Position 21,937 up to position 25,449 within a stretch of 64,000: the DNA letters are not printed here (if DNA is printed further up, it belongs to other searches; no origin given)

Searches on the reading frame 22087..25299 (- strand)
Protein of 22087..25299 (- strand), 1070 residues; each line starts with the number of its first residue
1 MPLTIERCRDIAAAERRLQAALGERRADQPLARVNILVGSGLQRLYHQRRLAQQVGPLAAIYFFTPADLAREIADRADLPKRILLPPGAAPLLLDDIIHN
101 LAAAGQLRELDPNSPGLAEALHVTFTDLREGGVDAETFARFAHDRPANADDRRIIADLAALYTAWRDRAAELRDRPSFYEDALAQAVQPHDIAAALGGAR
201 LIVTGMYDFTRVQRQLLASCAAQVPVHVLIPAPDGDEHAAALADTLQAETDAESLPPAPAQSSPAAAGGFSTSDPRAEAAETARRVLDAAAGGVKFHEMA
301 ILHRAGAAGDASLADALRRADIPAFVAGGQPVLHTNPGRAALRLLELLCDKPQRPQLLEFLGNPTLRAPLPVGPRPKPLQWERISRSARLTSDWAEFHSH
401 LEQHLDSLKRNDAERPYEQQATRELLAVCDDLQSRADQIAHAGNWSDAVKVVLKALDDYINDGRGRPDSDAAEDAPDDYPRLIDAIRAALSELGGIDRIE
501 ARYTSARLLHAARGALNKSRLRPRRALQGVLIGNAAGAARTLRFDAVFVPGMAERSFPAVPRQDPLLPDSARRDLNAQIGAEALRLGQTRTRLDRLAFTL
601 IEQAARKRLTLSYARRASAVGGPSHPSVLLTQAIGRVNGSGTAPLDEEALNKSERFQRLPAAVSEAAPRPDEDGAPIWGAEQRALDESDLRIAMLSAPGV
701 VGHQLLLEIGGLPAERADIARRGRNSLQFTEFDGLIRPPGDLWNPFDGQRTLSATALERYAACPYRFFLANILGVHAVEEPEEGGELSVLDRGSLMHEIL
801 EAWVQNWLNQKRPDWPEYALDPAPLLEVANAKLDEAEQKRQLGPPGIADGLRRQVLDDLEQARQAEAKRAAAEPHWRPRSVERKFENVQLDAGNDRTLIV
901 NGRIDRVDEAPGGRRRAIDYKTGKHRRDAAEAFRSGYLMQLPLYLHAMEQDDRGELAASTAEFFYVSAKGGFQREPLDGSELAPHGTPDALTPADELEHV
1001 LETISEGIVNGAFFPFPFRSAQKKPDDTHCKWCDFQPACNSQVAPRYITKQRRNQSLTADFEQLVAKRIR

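Call 6: search_protein_families(library=pfam, proteins=[window:22087-25299:-], max_evalue=1)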
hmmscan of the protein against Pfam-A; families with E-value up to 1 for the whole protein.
window:22087-25299:- (1070 aa): 5 families
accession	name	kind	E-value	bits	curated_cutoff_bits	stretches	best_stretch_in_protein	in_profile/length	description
PF12705.13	PDDEXK_1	-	1.5e-36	127.1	22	1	751-1040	1-247/247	PD-(D/E)XK nuclease superfamily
PF21445.3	ADDB_N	-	0.016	14.8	26.6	1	83-227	81-230/290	ADDB, N-terminal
PF13361.12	UvrD_C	-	0.027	14.3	25.6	0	273-353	48-127/350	UvrD-like helicase C-terminal domain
PF04257.20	Exonuc_V_gamma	-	0.03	14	25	0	169-234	172-241/314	Exodeoxyribonuclease V, gamma subunit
PF09948.15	PpoB2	-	0.1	13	28.7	1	189-229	72-110/188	Copper chaperone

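Call 60: search_protein_families(library=ncbifam, proteins=[window:22087-25299:-], max_evalue=0.001)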
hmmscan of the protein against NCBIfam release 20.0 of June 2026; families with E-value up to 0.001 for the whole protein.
window:22087-25299:- (1070 aa): 3 families
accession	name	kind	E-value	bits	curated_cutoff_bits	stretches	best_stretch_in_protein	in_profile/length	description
TIGR03623.1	TIGR03623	subfamily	2.3e-21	75.8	299.6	2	755-951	603-784/876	probable DNA repair protein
TIGR02773.1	addB_Gpos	equivalog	1.3e-15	56.1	903.7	1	751-951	783-987/1159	helicase-exonuclease AddAB subunit AddB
TIGR02774.1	rexB_recomb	equivalog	2.9e-08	32.6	718.35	1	745-956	738-935/1076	ATP-dependent nuclease subunit B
